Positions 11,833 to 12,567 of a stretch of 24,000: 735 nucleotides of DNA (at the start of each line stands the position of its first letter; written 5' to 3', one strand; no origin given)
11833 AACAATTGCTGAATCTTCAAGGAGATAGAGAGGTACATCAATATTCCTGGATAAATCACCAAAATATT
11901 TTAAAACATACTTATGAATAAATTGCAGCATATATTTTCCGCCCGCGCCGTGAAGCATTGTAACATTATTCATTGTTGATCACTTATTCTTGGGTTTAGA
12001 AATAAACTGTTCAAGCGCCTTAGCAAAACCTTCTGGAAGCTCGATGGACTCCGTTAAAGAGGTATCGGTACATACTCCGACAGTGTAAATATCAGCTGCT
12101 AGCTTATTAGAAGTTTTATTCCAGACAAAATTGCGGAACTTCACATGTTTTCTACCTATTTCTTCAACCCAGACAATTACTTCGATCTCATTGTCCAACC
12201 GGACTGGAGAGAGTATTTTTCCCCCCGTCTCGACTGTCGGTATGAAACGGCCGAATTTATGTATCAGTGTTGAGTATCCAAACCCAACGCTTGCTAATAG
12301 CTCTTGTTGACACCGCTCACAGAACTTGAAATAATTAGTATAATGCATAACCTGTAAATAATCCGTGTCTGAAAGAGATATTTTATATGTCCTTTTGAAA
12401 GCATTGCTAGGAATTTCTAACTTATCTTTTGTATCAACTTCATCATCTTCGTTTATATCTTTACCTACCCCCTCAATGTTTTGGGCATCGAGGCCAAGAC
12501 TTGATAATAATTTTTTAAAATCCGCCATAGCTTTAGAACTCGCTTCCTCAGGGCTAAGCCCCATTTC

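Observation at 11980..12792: HypC fused to a hot-dog (4HBT/YbgC-like) thioesterase domain inside the hyp operon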

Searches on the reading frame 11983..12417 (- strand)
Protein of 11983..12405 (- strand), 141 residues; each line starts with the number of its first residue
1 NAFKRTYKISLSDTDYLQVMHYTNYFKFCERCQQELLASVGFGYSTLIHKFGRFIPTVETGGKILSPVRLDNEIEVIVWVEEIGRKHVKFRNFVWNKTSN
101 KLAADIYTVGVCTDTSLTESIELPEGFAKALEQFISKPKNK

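Call 23: search_solved_structures(query=window:11983-12405:-, max_evalue=0.01, show_alignments=3)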
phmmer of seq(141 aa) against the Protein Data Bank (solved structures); distinct sequences matched with E-value up to 0.01: 9.
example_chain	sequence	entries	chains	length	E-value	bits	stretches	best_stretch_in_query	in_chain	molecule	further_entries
5v10_A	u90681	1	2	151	4.8e-12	49.4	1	3-125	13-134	Uncharacterized protein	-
1z54_A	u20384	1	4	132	3.2e-06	30.6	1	7-130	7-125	probable thioesterase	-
2egi_A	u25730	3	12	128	6.2e-06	29.6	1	8-96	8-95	Hypothetical protein aq_1494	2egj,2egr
6fdg_A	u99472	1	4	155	0.00024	24.5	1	11-124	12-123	4-hydroxybenzoyl-CoA thioesterase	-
1s5u_A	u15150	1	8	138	0.00035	24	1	3-127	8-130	Protein ybgC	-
5kl9_A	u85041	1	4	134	0.00037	23.9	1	3-127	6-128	Acyl-CoA thioester hydrolase YbgC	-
5wh9_A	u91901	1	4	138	0.00052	23.4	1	7-85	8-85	4-hydroxybenzoyl-CoA thioesterase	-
2gf6_A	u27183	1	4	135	0.00082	22.8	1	10-127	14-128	Conserved hypothetical protein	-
5t06_A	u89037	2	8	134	0.0044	20.4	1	6-127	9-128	Acyl-CoA thioester hydrolase YbgC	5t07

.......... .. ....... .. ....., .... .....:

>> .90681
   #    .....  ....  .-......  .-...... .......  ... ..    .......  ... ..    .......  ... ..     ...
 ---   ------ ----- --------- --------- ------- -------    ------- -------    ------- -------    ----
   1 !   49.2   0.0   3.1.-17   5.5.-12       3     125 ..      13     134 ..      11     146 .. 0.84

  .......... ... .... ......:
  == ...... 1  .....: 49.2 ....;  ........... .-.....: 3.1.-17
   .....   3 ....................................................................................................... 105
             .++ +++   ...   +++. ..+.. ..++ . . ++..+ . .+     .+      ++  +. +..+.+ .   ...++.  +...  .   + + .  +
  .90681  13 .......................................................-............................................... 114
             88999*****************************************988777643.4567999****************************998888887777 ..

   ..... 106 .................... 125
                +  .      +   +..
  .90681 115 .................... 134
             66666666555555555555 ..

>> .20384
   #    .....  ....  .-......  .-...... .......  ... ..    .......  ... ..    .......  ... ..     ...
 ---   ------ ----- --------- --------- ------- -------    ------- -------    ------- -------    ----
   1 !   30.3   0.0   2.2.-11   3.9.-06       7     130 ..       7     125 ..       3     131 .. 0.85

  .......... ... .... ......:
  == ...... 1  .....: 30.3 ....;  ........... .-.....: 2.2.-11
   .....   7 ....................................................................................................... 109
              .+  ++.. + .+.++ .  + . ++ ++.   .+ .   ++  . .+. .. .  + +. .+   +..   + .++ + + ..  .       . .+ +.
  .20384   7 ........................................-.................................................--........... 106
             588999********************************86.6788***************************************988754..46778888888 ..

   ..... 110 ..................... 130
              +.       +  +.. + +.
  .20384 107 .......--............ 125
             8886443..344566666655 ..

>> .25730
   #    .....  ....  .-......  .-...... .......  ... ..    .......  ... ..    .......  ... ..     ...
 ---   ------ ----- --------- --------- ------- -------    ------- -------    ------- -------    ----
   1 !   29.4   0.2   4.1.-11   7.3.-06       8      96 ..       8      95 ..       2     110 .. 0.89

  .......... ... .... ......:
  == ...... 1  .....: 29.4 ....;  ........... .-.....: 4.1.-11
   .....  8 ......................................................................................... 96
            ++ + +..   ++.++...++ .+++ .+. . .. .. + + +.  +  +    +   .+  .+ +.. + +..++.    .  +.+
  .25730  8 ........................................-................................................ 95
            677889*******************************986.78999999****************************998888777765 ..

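Call 30: find_homologous_proteins(query=A2, max_evalue=0.001)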
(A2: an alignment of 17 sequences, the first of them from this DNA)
Query A2 (17 sequences) (145 aa, profile of the alignment): 23 proteins with E <= 0.001 among 1822 candidates.
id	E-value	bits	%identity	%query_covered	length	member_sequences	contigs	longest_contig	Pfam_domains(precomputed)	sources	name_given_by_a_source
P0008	2.0e-73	263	69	97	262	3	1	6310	PF03061.29,PF01455.24,PF13279.13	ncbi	-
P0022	6.3e-73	261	69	97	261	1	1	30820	PF03061.29,PF01455.24,PF13279.13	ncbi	ncbi:MAG: HypC/HybG/HupF family hydrogenase formation chaperone [Candidatus Hadarchaeota archaeon]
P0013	2.9e-72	259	72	94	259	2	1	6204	PF03061.29,PF01455.24,PF13279.13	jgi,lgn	jgi:acyl-CoA thioester hydrolase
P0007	4.7e-72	258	69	97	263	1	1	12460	PF03061.29,PF01455.24,PF13279.13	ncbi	-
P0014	9.4e-71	254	66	95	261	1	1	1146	PF03061.29,PF01455.24,PF13279.13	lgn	-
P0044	1.6e-70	253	63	97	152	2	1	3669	PF03061.29,PF13279.13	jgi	jgi:acyl-CoA thioester hydrolase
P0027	1.9e-70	253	68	96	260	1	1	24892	PF03061.29,PF01455.24,PF13279.13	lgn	-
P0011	2.4e-70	253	71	97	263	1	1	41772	PF03061.29,PF01455.24,PF13279.13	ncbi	-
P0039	2.9e-70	253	61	99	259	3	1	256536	PF03061.29,PF01455.24,PF13279.13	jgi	jgi:YbgC/YbaW family acyl-CoA thioester hydrolase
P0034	2.8e-69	249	60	99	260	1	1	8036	PF03061.29,PF01455.24,PF13279.13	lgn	-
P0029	3.1e-69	249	64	97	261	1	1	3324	PF03061.29,PF01455.24,PF13279.13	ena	-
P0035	3.2e-69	249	58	94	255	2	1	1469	PF03061.29,PF01455.24,PF13279.13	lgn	-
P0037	1.3e-68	247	61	98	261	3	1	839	PF03061.29,PF01455.24,PF13279.13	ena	-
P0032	2.0e-68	247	66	94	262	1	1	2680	PF03061.29,PF01455.24,PF13279.13,PF01643.24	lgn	-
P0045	4.7e-60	220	59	97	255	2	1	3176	PF03061.29,PF01455.24,PF13279.13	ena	-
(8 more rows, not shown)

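Call 36: search_protein_representatives(alignment_id=A2)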
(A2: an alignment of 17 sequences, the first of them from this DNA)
Query: 17 sequences, 144 profile positions. Proteins with E-value up to 0.001 (for the whole library): 5395; up to 1e-10: 345; up to 1e-30: 5. The best 150 are listed.
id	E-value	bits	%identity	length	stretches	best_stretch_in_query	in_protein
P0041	3.5e-68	244.2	-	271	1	1-140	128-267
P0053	1.0e-64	233.0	-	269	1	2-141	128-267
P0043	8.1e-60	217.1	-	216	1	4-138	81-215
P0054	1.6e-57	209.6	-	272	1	2-140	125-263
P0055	2.3e-41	157.2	-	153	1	4-140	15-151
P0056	1.4e-28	115.8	-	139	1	5-139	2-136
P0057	1.3e-24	102.9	-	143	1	5-139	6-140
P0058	3.6e-24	101.5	-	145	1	5-139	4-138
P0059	1.2e-23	99.8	-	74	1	74-142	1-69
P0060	7.1e-23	97.3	-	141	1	5-140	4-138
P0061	7.7e-23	97.2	-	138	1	6-138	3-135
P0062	1.6e-22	96.1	-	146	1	7-142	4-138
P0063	6.1e-22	94.3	-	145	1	5-134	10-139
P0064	6.2e-22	94.2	-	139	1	6-140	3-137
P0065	1.7e-21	92.8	-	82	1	1-67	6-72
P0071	5.2e-18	81.5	-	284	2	3-138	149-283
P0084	9.0e-16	74.3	-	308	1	8-139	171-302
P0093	1.6e-15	73.5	-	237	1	6-139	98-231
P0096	1.6e-15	73.4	-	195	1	5-140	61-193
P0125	7.3e-14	68.1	-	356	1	7-139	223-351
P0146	2.1e-13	66.6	-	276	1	7-140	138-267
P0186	1.5e-12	63.8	-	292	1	2-138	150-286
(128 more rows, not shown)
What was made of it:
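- The next stand-alone thioesterases score 116 bits or less, against 210-244 for the fusions (call 36).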

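Call 37: search_protein_families(library=pfam, proteins=[P0055, P0056, P0057, P0071, P0084, P0093, P0096, P0146, P0186, P0125], max_evalue=0.001)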
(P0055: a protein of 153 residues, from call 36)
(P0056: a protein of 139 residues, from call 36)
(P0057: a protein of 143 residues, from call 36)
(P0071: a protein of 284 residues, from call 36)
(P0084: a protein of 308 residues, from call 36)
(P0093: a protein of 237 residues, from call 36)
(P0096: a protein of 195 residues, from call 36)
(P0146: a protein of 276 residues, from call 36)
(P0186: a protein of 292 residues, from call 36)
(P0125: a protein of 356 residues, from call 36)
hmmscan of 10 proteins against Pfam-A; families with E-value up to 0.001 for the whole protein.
P0055 (153 aa): 3 families
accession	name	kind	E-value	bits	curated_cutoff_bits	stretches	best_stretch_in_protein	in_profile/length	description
PF13279.12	4HBT_2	-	1.1e-07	32.7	25.5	1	26-145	3-121/122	Thioesterase-like superfamily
PF03061.28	4HBT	-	2.1e-06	28.4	20.6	1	35-112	4-73/79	Thioesterase superfamily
PF01643.23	Acyl-ACP_TE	-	0.00033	20.8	23.7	1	16-145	2-130/131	Acyl-ACP thioesterase N-terminal domain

P0056 (139 aa): 3 families
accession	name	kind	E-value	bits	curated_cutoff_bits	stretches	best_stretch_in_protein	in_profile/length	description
PF13279.12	4HBT_2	-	7.1e-16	59.2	25.5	1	10-132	1-122/122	Thioesterase-like superfamily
PF03061.28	4HBT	-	1.1e-07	32.5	20.6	1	20-103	3-78/79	Thioesterase superfamily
PF01643.23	Acyl-ACP_TE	-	7e-06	26.2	23.7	1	2-131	2-130/131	Acyl-ACP thioesterase N-terminal domain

P0057 (143 aa): 2 families
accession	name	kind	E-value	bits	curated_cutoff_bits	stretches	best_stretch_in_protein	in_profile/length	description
PF13279.12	4HBT_2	-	1.7e-09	38.6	25.5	1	16-131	3-117/122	Thioesterase-like superfamily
PF03061.28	4HBT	-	1.2e-07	32.4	20.6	1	24-105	3-76/79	Thioesterase superfamily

P0071 (284 aa): 3 families
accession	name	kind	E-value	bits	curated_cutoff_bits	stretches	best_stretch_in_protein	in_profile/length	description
PF13279.12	4HBT_2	-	7.3e-24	85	25.5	2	11-129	1-121/122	Thioesterase-like superfamily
PF03061.28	4HBT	-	7.2e-19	68.3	20.6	2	21-101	3-76/79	Thioesterase superfamily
PF13622.12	4HBT_3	-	1.5e-06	28.8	24.3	0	59-107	34-80/83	Acyl-CoA thioesterase N-terminal domain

P0084 (308 aa): 3 families
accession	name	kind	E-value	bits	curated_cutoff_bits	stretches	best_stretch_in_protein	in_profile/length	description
PF00072.30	Response_reg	-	7.4e-17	62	30.2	1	6-116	1-109/111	Response regulator receiver domain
PF13279.12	4HBT_2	-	3.3e-13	50.6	25.5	1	176-295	1-119/122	Thioesterase-like superfamily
PF03061.28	4HBT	-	2.5e-12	47.4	20.6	1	185-266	2-75/79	Thioesterase superfamily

P0093 (237 aa): 2 families
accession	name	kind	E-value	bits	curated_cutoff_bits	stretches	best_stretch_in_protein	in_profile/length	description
PF03061.28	4HBT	-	9.4e-15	55.1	20.6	1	113-195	1-75/79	Thioesterase superfamily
PF13279.12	4HBT_2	-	1.2e-14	55.2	25.5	1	105-225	1-120/122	Thioesterase-like superfamily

P0096 (195 aa): 2 families
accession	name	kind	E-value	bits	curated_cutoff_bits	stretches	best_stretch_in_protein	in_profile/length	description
PF13279.12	4HBT_2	-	6.6e-15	56.1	25.5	1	69-186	1-120/122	Thioesterase-like superfamily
PF03061.28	4HBT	-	4.7e-11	43.3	20.6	1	78-158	2-74/79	Thioesterase superfamily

P0146 (276 aa): 4 families
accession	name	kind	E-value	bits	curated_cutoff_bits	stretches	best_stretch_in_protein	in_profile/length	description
PF02224.24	Cytidylate_kin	-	5.9e-39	134.4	26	1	2-135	72-209/211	Cytidylate kinase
PF13279.12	4HBT_2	-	3.2e-17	63.6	25.5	1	144-261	1-121/122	Thioesterase-like superfamily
PF03061.28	4HBT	-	1.5e-12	48.1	20.6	1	153-235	2-77/79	Thioesterase superfamily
PF13189.12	Cytidylate_kin2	-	0.00025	21.7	28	1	23-100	73-150/176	Cytidylate kinase-like family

P0186 (292 aa): 4 families
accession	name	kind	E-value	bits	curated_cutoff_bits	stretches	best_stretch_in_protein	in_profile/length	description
PF13279.12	4HBT_2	-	1.1e-13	52.1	25.5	1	162-283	2-122/122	Thioesterase-like superfamily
PF03061.28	4HBT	-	5.1e-09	36.8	20.6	1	170-248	2-72/79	Thioesterase superfamily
PF01643.23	Acyl-ACP_TE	-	1.8e-05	24.9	23.7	1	192-282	41-130/131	Acyl-ACP thioesterase N-terminal domain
PF01814.28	Hemerythrin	-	8.4e-05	23.5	25.3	1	15-136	7-122/127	Hemerythrin HHE cation binding domain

P0125 (356 aa): 5 families
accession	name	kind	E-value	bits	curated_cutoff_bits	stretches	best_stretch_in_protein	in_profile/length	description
PF02224.24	Cytidylate_kin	-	1.1e-61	208.7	26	1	6-220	1-209/211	Cytidylate kinase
PF13279.12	4HBT_2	-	5.9e-15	56.2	25.5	1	229-344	1-119/122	Thioesterase-like superfamily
PF03061.28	4HBT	-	7.6e-15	55.4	20.6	1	237-320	1-77/79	Thioesterase superfamily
PF13189.12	Cytidylate_kin2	-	1.4e-05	25.8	28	1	5-187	1-152/176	Cytidylate kinase-like family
PF13207.12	AAA_17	-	6e-05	23.8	27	1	10-43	2-35/136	AAA domain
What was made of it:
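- Other multidomain hits have unrelated partner domains (call 37).
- Tried and rejected: Their partners are response-regulator, cytidylate-kinase and hemerythrin domains, or tandem thioesterases (call 37).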

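Call 39: find_homologous_proteins(query=P0055, max_evalue=0.00001)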
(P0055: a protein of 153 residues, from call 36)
Query P0055 (153 aa): 1 proteins with E <= 0.00001 among 43 candidates.
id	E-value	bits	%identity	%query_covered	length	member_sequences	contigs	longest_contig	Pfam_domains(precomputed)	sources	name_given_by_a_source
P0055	4.6e-91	321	100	100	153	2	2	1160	PF03061.29,PF13279.13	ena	-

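Call 40: find_encoding_contigs(protein=P0055, flank=5000, max_places=3)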
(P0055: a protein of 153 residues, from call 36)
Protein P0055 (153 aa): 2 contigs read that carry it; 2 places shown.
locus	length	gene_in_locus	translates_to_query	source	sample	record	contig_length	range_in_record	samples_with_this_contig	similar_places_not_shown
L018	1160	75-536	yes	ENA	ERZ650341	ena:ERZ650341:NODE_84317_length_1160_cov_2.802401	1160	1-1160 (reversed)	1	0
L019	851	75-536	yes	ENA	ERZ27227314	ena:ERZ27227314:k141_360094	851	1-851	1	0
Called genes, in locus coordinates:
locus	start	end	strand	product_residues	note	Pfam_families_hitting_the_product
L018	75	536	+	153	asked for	PF13279:4HBT_2, PF03061:4HBT (weak)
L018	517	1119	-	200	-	PF03070:TENA_THI-4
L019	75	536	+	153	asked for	PF13279:4HBT_2, PF03061:4HBT (weak)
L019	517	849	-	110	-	?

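Call 57: search_solved_structures(query=A2, max_evalue=0.00001, show_alignments=5)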
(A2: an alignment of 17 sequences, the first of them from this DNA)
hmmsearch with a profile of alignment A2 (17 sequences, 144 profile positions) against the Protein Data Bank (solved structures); distinct sequences matched with E-value up to 0.00001: 11.
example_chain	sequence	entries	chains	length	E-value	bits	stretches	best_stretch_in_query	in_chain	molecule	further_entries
5v10_A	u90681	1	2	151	1e-17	67.6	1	6-132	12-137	Uncharacterized protein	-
1s5u_A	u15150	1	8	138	2.1e-12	50.3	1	6-136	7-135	Protein ybgC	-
5kl9_A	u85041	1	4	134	2.8e-12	49.9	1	7-136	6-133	Acyl-CoA thioester hydrolase YbgC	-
5t06_A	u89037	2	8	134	3.6e-11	46.3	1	6-136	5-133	Acyl-CoA thioester hydrolase YbgC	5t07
2egi_A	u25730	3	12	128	6e-11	45.6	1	7-113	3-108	Hypothetical protein aq_1494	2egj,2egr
1z54_A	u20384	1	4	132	1.6e-10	44.2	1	9-100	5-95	probable thioesterase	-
5wh9_A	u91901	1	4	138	1.7e-08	37.7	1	9-92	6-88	4-hydroxybenzoyl-CoA thioesterase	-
2gf6_A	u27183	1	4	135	3.9e-08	36.5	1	13-136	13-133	Conserved hypothetical protein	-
6fdg_A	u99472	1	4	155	1.3e-07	34.7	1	15-117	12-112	4-hydroxybenzoyl-CoA thioesterase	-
3hm0_A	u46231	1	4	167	4.8e-07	33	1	5-111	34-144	Probable Thioesterase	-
4k00_A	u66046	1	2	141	5.5e-07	32.8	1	6-133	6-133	1,4-dihydroxy-2-naphthoyl-CoA hydrolase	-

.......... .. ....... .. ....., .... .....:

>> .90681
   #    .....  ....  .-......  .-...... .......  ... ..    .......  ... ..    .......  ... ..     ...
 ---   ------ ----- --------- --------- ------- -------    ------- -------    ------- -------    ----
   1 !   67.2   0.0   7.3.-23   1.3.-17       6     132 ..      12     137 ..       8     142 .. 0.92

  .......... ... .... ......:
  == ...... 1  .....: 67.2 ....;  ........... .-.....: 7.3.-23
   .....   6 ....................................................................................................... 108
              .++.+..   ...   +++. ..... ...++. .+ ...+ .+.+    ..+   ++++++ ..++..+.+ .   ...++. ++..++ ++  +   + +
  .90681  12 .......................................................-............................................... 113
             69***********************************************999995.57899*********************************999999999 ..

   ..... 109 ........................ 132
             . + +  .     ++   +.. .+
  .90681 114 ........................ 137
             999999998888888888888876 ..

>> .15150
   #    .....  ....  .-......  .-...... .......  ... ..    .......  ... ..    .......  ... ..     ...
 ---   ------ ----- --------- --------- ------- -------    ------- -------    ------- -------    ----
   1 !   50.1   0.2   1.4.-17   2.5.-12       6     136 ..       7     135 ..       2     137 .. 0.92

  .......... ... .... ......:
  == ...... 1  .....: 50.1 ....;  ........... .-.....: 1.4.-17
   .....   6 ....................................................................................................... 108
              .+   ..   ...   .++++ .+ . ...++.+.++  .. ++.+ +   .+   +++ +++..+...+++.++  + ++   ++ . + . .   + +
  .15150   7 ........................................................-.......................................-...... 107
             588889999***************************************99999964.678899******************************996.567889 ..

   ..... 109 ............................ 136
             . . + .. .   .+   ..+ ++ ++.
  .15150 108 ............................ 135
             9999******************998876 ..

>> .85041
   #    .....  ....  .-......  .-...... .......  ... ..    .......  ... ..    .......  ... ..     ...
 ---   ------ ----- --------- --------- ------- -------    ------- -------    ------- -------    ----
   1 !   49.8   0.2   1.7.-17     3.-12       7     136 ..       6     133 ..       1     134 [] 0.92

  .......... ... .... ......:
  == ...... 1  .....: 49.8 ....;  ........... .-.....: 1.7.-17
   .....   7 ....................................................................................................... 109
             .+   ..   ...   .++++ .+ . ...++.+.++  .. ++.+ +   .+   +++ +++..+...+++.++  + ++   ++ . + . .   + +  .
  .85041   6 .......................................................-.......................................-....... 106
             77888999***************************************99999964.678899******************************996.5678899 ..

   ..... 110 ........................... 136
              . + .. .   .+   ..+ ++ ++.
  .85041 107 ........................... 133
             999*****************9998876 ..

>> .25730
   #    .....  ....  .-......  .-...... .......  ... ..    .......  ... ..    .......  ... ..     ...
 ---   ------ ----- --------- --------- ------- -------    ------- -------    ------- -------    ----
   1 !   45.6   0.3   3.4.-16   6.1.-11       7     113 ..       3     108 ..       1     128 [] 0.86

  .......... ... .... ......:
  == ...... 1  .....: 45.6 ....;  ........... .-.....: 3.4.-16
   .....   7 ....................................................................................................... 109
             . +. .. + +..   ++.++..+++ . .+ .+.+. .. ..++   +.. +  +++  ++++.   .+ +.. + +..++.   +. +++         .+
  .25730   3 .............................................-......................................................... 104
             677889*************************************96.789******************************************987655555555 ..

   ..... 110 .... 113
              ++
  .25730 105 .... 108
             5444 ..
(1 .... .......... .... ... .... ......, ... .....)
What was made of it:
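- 11998..12411 (-): YbgC/4HBT-class hot-dog thioesterase domain, residues 128-265. Sequence and profile hits to the same chains (calls 23, 57).
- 12361..12372 (-): S141-D142-T143-D144 motif; D144 (12361-12363) is the catalytic-Asp position. Aligned to EDTD of YbgC; the D-to-A substrate-trap entries 5T06/5T07 mark the second D (call 57).
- On YbgC/4HBT-class hot-dog thioesterases: The D-to-A trap variant 5T06 marks the position (call 57).
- Checked: The substrate-trapped E. coli YbgC entries 5T06/5T07 read EDTA where the wild type reads EDTD (call 57).
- D144 aligns with the catalytic Asp of YbgC, as marked by the D-to-A trap in 5T06 (call 57).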
